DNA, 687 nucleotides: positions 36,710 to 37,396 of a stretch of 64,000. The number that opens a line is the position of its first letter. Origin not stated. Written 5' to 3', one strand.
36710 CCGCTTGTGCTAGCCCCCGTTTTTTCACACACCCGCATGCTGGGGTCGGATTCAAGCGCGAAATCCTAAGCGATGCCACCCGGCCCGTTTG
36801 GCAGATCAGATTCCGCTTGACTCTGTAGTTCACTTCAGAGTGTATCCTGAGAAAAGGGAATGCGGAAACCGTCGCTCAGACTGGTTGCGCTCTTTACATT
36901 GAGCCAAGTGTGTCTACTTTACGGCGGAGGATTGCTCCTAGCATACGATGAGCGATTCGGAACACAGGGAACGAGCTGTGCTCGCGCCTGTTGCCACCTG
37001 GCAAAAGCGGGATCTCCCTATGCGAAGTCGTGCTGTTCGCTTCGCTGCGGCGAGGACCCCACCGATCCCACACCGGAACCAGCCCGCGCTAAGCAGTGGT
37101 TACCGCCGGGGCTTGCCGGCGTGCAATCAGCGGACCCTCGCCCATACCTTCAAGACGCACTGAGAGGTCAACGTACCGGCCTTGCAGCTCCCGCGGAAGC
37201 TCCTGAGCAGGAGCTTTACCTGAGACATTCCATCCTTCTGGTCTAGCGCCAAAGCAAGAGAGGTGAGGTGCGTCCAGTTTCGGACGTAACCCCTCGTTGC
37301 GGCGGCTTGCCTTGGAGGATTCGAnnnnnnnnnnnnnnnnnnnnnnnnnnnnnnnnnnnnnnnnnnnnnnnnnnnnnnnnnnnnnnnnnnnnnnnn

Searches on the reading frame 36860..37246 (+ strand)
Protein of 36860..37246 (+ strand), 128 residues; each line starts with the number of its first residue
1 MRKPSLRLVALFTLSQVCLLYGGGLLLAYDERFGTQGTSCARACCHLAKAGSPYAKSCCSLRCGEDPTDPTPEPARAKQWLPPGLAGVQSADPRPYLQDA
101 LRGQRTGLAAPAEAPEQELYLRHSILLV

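Call 8: search_protein_families(library=pfam, proteins=[window:36860-37246:+], max_evalue=0.1)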
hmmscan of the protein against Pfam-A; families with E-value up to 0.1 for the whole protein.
window:36860-37246:+ (128 aa): 0 families

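Call 9: search_protein_families(library=ncbifam, proteins=[window:36860-37246:+], max_evalue=0.1)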
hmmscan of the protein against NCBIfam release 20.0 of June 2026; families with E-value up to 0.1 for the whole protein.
window:36860-37246:+ (128 aa): 0 families
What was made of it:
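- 36860..37246 (+): Gene 1: a 128-aa protein with an N-terminal signal or anchor, an invariant CC...CC...C cluster and a C-terminal HS-LL-V motif. No known domain. Its start codon is 11 nt after the -10, so the transcript would be nearly leaderless. No Pfam or NCBIfam hit (calls 8, 9).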

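Call 11: find_encoding_contigs(protein=window:36860-37246:+, flank=10000, max_places=6)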
Protein window:36860-37246:+ (128 aa): 4 contigs read that carry it; 2 places shown.
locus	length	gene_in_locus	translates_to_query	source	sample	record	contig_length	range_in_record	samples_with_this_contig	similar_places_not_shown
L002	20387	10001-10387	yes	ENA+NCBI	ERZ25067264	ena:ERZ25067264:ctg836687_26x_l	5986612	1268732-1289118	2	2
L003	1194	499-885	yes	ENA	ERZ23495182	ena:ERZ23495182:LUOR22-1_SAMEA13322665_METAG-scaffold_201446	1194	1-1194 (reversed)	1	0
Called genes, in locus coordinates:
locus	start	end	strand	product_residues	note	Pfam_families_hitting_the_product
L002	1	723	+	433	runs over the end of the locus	PF07498:Rho_N, PF07497:Rho_RNA_bind, PF00006:ATP-synt_ab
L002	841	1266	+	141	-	-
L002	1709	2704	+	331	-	PF00532:Peripla_BP_1, PF13407:Peripla_BP_4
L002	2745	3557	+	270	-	-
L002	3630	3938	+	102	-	PF13384:HTH_23, PF13551:HTH_29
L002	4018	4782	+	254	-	PF13358:DDE_3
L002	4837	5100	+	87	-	-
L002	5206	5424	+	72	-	PF01176:eIF-1a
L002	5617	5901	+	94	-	PF04248:NTP_transf_9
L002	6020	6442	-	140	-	PF02566:OsmC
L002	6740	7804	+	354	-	PF13489:Methyltransf_23 (faint), PF13847:Methyltransf_31, PF08241:Methyltransf_11, PF08242:Methyltransf_12, PF13649:Methyltransf_25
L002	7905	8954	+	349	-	PF04055:Radical_SAM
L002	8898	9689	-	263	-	-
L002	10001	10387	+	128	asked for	-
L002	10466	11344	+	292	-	-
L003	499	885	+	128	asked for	-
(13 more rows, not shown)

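Call 13: find_homologous_proteins(query=window:36860-37246:+, max_evalue=0.01)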
Query window:36860-37246:+ (128 aa): 12 proteins with E <= 0.01 among 46 candidates.
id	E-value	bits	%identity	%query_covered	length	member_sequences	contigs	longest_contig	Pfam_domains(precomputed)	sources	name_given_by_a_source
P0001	1.2e-76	273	96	100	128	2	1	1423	-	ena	-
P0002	5.2e-69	248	88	100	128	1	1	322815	-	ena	-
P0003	1.6e-66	240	86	100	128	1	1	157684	-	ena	-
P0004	3.0e-66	239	85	100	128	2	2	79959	-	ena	-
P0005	6.5e-66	238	86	100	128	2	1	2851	-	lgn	-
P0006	8.0e-60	218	80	100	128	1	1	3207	-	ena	-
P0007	5.2e-58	213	78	100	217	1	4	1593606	-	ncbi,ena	-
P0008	5.7e-51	190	72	100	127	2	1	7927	-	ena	-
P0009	1.5e-48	182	69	100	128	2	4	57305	-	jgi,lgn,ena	-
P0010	2.4e-44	168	64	100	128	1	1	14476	-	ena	-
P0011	7.4e-43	163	61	100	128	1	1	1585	-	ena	-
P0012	1.3e-37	147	55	100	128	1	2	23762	-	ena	-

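Call 14: find_encoding_contigs(protein=P0012, flank=10000, max_places=2)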
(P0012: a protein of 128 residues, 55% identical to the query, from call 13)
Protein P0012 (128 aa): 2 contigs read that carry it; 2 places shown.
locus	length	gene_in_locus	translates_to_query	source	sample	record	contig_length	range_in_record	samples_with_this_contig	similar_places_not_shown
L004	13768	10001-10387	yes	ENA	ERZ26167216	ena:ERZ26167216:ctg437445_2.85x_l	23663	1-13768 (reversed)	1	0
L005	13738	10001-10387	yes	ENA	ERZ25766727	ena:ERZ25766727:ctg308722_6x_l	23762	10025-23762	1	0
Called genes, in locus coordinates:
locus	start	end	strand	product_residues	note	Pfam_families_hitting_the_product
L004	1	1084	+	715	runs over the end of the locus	PF13525:YfiO (faint), PF01464:SLT, PF27553:SLT_superhelical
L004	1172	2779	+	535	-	PF00675:Peptidase_M16, PF05193:Peptidase_M16_C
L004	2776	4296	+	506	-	PF05193:Peptidase_M16_C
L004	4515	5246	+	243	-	-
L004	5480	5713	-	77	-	-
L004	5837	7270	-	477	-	PF00884:Sulfatase, PF01663:Phosphodiest, PF02995:DUF229 (faint), PF16347:SGSH_C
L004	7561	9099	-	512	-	PF00282:Pyridoxal_deC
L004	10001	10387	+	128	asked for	-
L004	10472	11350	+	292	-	-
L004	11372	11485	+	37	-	-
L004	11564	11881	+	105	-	-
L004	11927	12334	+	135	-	PF00376:MerR, PF13411:MerR_1, PF09278:MerR-DNA-bind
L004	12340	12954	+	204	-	PF02411:MerT, PF00403:HMA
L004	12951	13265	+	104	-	-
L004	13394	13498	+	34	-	-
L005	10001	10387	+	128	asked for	-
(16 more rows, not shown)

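Call 15: find_encoding_contigs(protein=P0010, flank=10000, max_places=2)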
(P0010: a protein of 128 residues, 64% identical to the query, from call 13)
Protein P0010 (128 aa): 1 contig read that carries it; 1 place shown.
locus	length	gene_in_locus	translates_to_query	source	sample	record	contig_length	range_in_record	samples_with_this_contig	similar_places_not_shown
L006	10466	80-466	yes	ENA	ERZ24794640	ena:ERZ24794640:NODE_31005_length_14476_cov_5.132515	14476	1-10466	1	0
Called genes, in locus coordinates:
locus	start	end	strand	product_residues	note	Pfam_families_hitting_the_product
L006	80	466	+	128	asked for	-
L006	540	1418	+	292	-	-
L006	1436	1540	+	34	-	-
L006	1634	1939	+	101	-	-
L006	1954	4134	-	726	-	PF00122:E1-E2_ATPase, PF00702:Hydrolase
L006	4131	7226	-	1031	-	PF00873:ACR_tran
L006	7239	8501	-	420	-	PF25919:BSH_CusB (faint), PF25917:BSH_RND (weak), PF25973:BSH_CzcB, PF25984:BSH_YknX (faint), PF25954:Beta-barrel_RND_2, PF25967:RND-MFP_C (faint), PF25975:CzcB_C, PF25989:YknX_C (weak)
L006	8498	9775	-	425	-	PF02321:OEP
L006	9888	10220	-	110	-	-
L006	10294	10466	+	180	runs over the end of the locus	PF00593:TonB_dep_Rec_b-barrel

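Call 16: find_encoding_contigs(protein=P0009, flank=10000, max_places=2)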
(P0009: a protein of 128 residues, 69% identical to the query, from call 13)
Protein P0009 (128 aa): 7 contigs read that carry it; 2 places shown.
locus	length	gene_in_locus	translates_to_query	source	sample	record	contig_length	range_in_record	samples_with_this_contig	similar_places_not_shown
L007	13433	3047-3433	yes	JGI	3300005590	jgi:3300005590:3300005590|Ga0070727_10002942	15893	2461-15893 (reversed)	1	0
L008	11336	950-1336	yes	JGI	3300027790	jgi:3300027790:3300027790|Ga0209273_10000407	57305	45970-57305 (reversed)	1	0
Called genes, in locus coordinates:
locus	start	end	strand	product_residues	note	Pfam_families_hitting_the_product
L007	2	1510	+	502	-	?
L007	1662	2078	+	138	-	PF00376:MerR, PF13411:MerR_1, PF09278:MerR-DNA-bind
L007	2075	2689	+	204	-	PF02411:MerT, PF00403:HMA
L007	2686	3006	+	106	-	-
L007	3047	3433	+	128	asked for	-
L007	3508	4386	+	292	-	-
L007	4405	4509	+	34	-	-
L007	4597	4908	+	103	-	-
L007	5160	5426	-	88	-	-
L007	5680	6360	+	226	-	PF08281:Sigma70_r4_2 (faint)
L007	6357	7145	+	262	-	-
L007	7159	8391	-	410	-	PF17820:PDZ_6 (weak), PF03572:Peptidase_S41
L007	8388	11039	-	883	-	PF00515:TPR_1 (faint), PF07719:TPR_2 (faint), PF17874:TPR_MalT (weak), PF13176:TPR_7 (faint), PF13181:TPR_8 (faint), PF13424:TPR_12, PF17874:TPR_MalT (weak), PF12770:CHAT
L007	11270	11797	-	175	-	-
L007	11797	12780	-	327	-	PF18144:SMODS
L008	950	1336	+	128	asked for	-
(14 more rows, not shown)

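Call 17: find_encoding_contigs(protein=P0007, flank=10000, max_places=2)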
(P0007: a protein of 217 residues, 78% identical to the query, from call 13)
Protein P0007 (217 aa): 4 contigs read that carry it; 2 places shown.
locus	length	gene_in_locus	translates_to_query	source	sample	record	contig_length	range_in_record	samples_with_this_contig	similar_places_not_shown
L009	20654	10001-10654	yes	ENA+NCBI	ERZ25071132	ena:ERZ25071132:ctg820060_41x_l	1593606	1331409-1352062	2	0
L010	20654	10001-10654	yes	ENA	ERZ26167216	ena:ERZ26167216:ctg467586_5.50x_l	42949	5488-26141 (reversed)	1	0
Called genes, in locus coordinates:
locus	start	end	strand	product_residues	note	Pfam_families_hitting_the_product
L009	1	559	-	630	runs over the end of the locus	PF00884:Sulfatase, PF01663:Phosphodiest, PF16347:SGSH_C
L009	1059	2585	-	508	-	PF00251:Glyco_hydro_32N, PF08244:Glyco_hydro_32C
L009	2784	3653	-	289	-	PF02678:Pirin, PF05726:Pirin_C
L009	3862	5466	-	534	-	PF00474:SSF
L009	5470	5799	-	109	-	PF04341:DUF485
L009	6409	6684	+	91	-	PF12799:LRR_4 (faint), PF23598:LRR_14 (weak)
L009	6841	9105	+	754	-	PF12799:LRR_4, PF13855:LRR_8, PF23598:LRR_14, PF12799:LRR_4, PF13855:LRR_8, PF00071:Ras, PF08477:Roc, PF16095:COR-A, +5 more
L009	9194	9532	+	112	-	-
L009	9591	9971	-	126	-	-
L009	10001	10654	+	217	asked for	-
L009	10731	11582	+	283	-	PF13557:Phenol_MetA_deg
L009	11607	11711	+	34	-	-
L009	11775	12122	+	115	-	-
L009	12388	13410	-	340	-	PF07676:PD40 (weak), PF26549:Tricorn_N, PF26550:Tricorn_2nd (faint), PF00930:DPPIV_N (weak), PF26549:Tricorn_N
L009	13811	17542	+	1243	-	PF02463:SMC_N, PF13476:AAA_23, PF13555:AAA_29 (weak), PF02463:SMC_N, PF24161:CCDC39 (weak), PF06470:SMC_hinge, PF13304:AAA_21 (weak)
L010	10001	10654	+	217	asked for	-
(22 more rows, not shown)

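Call 27: find_related_loci(query=A2, collection=genome_contigs, flank=10000)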
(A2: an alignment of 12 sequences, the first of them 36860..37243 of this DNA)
Query A2 (128 aa) in genome_contigs; peptide patterns used: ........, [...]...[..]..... (x = any residue, [..] = any of these).
34 stretches matched a pattern; 5 encode a relative of the query (tblastn E <= 1e-3); 5 distinct loci.
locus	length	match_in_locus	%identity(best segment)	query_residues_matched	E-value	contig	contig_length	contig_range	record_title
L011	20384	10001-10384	95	1-128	4e-71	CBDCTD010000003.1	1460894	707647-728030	MAG: Bryobacterales bacterium isolate 4c556f70-15f0-4db9-9a41-0f3818de793c genome assembly, contig: contig_3, whole geno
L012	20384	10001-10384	86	1-128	1e-69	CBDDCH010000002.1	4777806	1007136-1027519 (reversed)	MAG: Bryobacterales bacterium isolate cc836ffa-3932-4d0a-8618-ffc7346cf193 genome assembly, contig: contig_2, whole geno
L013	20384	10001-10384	78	1-128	3e-58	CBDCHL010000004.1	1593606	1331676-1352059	MAG: Bryobacterales bacterium isolate 1c4fee2f-ded3-4223-8d2f-74452387096f genome assembly, contig: contig_4, whole geno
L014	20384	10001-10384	61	1-128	3e-47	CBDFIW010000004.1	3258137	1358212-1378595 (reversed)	MAG: Bryobacterales bacterium isolate a16c973b-f436-4e7a-b46b-e4efcddd1fd4 genome assembly, contig: contig_4, whole geno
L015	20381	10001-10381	66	1-128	3e-46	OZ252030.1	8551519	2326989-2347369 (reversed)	MAG: Bryobacterales bacterium isolate 59e43249-5fc4-4363-b2bc-67a86b10f1a4 genome assembly, chromosome: 1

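Call 33: find_homologous_proteins(query=L011:9237-9647:-, max_evalue=1e-20)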
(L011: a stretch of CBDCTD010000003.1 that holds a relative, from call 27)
Query L011:9237-9647:- (137 aa): 5248 proteins with E <= 1e-20 among 5402 candidates; the best 120 are listed.
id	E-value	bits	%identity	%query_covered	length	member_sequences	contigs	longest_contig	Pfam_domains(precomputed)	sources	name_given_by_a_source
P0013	3.8e-81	287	99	100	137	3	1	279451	PF00376.30,PF13411.13,PF09278.18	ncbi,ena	-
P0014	2.3e-70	252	88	100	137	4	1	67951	PF00376.30,PF13411.13,PF09278.18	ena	-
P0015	3.1e-68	245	85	100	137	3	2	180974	PF00376.30,PF13411.13,PF09278.18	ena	-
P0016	6.3e-68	244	84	100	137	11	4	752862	PF00376.30,PF13411.13,PF09278.18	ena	-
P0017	6.3e-68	244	85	100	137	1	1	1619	PF00376.30,PF13411.13,PF09278.18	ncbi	-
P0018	2.6e-67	242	85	100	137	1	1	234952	PF00376.30,PF13411.13,PF09278.18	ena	-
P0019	1.6e-66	240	82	100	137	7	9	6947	PF00376.30,PF13411.13,PF09278.18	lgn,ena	-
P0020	4.5e-66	238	83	100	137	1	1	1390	PF00376.30,PF13411.13,PF09278.18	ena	-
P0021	4.1e-65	235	82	100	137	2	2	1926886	PF00376.30,PF13411.13,PF09278.18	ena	-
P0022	5.8e-65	235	82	100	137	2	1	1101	PF00376.30,PF13411.13,PF09278.18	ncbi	-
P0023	8.6e-65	234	81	100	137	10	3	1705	PF00376.30,PF13411.13,PF09278.18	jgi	jgi:Hg(II)-responsive transcriptional regulator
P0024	9.9e-65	234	83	100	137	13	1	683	PF00376.30,PF13411.13,PF09278.18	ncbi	-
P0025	8.5e-64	231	82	100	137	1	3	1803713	PF00376.30,PF13411.13,PF09278.18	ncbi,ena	-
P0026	1.3e-62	227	84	93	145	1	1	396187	PF00376.30,PF13411.13,PF09278.18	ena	-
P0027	2.4e-62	226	78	100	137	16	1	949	PF00376.30,PF13411.13,PF09278.18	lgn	-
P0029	9.1e-58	212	75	100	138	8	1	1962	PF00376.30,PF13411.13,PF09278.18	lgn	-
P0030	2.6e-56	207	75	98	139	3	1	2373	PF00376.30,PF13411.13,PF09278.18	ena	-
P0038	1.2e-53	198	71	100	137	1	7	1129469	PF00376.30,PF13411.13,PF09278.18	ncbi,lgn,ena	-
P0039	2.9e-53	197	70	100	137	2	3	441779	PF00376.30,PF13411.13,PF09278.18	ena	-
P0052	1.9e-50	188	67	98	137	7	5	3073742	PF00376.30,PF13411.13,PF09278.18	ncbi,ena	-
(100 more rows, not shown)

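Call 34: list_cluster_members(proteins=[P0013, P0014, P0015, P0016, P0017, P0018, P0019, P0020, P0021, P0025])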
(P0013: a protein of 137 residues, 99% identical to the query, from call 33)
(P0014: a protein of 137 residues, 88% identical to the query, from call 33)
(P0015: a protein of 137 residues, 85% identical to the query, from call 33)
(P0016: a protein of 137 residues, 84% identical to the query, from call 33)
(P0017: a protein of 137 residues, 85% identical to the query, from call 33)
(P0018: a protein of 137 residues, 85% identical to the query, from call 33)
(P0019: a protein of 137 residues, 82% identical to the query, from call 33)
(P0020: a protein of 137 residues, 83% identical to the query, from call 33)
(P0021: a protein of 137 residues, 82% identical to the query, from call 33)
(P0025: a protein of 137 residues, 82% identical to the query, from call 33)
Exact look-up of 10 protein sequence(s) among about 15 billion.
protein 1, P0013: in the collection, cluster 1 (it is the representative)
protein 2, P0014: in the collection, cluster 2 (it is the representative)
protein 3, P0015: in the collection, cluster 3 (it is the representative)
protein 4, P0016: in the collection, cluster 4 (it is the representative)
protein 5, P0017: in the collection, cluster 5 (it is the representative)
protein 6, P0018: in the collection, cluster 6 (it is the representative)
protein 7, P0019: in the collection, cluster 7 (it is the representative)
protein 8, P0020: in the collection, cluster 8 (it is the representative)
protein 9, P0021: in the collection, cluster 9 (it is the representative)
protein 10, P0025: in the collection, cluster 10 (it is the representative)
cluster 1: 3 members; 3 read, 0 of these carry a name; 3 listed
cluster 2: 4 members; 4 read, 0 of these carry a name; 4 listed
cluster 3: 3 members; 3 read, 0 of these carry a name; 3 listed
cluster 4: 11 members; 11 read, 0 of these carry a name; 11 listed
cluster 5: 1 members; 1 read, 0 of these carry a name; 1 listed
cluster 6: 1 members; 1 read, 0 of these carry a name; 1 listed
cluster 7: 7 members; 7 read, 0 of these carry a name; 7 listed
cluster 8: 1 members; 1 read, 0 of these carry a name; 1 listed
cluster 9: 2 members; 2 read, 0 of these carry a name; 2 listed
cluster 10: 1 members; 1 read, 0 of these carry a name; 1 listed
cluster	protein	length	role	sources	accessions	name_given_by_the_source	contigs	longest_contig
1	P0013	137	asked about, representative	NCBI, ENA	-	-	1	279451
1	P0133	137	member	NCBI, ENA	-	-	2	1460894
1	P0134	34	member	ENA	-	-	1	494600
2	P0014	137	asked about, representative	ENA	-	-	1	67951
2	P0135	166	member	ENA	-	-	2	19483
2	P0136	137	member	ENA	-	-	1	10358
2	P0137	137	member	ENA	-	-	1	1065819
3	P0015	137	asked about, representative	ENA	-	-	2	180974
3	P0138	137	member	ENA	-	-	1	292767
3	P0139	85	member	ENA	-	-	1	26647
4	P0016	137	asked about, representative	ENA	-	-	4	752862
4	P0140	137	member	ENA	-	-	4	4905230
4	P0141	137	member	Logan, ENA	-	-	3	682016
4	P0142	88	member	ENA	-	-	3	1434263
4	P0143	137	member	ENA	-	-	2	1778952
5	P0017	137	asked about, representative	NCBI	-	-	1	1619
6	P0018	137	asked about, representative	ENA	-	-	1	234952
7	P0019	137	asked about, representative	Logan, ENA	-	-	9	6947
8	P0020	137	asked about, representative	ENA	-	-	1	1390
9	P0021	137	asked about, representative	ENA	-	-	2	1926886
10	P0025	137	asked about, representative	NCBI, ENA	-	-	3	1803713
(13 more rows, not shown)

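Call 36: search_solved_structures(query=L011:9237-9647:-, max_evalue=1e-8, show_alignments=4)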
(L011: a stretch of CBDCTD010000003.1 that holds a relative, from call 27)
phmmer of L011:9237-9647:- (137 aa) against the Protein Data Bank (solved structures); distinct sequences matched with E-value up to 1e-8: 13.
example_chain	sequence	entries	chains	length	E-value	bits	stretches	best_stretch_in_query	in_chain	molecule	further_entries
4ua1_A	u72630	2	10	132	1.4e-29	106.1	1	5-131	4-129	Regulatory protein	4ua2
5crl_A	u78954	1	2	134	6.3e-27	97.5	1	2-131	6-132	Mercuric resistance operon regulatory protein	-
6ldi_G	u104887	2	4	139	4.4e-21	78.6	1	4-132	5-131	HTH-type transcriptional regulator CueR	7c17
1q05_A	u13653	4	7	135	7.1e-21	77.9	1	5-132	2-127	Transcriptional regulator cueR | HTH-type transcriptional regulator CueR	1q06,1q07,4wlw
6xh7_G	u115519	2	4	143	8.7e-21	77.7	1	5-132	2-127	HTH-type transcriptional regulator CueR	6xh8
6jgv_A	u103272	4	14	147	4.3e-20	75.4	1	5-134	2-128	CadR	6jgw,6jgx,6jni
6jyw_A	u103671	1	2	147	6e-20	75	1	5-134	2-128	CadR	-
6jgf_A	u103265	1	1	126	2.7e-19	72.9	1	5-131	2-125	CadR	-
4wls_A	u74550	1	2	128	1.2e-18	70.8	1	5-131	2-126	HTH-type transcriptional regulator CueR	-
5gpe_A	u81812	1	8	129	1.3e-16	64.1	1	5-131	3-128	Transcriptional regulator, MerR-family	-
1q08_A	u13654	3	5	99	6.4e-12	49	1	47-134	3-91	Zn(II)-responsive regulator of zntA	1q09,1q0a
2zhg_A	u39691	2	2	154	2.1e-10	44.1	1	4-128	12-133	Redox-sensitive transcriptional activator soxR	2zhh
1jbg_A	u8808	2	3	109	5.3e-09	39.6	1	6-102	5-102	transcription activator of multidrug-efflux transporter genes mta | transcription activator MtaN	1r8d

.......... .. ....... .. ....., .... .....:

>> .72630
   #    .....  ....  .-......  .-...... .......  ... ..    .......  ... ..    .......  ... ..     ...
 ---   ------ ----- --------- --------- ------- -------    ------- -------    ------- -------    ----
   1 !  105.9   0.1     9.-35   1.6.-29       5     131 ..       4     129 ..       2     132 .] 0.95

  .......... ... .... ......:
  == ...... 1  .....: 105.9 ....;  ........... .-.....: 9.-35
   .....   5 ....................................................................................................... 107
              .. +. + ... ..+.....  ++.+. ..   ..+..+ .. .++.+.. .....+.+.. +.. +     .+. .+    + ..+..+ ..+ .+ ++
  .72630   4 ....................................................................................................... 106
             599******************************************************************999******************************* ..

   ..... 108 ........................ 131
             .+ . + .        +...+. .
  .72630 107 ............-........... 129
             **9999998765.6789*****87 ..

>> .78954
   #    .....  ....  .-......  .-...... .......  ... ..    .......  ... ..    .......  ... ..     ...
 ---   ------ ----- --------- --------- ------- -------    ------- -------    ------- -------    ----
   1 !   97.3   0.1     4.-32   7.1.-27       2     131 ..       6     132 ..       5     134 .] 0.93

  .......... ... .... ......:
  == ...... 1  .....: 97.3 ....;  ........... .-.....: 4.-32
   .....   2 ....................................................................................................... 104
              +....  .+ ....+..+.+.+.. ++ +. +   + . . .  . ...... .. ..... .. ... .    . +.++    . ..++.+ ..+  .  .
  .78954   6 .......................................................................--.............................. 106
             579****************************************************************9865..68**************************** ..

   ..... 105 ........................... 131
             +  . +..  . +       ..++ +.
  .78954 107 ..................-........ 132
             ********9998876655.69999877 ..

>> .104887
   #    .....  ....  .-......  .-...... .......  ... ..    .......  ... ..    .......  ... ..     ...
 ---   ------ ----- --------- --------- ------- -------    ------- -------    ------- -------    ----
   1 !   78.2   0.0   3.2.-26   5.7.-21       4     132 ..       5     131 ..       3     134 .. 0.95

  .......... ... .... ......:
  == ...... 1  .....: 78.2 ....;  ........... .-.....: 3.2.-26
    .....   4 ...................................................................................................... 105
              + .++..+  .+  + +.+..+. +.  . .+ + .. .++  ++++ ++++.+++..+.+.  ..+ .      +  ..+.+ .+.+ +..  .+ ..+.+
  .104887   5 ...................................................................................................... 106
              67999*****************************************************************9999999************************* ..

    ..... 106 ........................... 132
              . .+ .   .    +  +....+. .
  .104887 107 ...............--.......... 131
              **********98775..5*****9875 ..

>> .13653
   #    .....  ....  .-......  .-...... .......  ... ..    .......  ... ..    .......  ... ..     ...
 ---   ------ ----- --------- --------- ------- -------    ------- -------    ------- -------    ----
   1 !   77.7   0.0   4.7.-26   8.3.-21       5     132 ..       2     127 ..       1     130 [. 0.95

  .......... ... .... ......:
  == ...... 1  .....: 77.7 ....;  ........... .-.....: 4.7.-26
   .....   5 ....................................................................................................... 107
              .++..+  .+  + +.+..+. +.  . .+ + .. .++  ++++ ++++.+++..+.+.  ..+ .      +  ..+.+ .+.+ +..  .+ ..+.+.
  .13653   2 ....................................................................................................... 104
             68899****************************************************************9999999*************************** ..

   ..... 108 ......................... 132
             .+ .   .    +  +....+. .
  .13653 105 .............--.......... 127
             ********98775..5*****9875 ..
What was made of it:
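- On Hg(II)-MerR regulon (mer operon): Their best PDB hits are 4UA1 and 5CRL (call 36).
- Closest known: Firmicute-type MerR operator-promoter. Same: The linked regulators are closest to 4UA1 and conserve the three Hg-ligand cysteines (call 36).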

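Call 54: list_cluster_members(proteins=[P0022, P0023, P0024, P0026, P0027, P0029, P0030, P0038, P0039, P0052])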
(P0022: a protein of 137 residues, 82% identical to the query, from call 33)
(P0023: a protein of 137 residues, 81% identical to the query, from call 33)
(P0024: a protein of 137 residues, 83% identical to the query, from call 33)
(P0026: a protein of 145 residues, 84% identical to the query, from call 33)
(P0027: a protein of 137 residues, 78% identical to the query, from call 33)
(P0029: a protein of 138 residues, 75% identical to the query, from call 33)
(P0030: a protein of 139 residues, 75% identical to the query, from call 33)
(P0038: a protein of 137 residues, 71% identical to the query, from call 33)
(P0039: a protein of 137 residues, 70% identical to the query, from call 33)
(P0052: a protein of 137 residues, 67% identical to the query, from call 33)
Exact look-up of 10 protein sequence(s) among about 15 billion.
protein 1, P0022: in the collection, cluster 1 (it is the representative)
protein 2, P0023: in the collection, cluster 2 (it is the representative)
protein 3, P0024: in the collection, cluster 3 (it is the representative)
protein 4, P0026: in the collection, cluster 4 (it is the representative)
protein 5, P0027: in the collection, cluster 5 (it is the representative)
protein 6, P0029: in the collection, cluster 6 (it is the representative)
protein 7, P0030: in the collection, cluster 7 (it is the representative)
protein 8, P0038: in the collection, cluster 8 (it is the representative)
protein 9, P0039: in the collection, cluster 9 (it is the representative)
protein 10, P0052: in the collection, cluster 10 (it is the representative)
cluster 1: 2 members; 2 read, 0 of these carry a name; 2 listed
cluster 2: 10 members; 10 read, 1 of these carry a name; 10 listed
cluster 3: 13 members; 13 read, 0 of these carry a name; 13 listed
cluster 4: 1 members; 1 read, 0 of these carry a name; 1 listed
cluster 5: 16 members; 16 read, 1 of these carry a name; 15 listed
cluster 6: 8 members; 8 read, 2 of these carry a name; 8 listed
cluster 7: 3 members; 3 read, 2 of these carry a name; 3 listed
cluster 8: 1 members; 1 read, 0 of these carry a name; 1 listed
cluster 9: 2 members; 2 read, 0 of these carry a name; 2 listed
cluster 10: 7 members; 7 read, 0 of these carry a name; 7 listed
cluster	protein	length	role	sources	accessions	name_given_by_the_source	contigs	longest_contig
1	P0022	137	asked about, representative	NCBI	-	-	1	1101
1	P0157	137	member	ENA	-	-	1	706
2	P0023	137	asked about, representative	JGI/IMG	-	Hg(II)-responsive transcriptional regulator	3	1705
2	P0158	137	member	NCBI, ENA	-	-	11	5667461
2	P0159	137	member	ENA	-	-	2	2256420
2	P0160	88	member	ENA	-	-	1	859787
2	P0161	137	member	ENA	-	-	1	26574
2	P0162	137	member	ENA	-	-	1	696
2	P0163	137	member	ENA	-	-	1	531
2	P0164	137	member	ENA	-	-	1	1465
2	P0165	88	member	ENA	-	-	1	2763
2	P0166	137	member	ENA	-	-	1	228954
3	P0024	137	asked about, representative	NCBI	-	-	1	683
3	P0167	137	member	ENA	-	-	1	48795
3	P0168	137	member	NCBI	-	-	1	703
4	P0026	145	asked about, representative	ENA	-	-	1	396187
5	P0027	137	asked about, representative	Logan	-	-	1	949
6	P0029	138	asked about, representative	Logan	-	-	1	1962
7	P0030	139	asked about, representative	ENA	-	-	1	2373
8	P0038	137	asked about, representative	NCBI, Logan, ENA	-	-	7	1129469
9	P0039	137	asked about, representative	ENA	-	-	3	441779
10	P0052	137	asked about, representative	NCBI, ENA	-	-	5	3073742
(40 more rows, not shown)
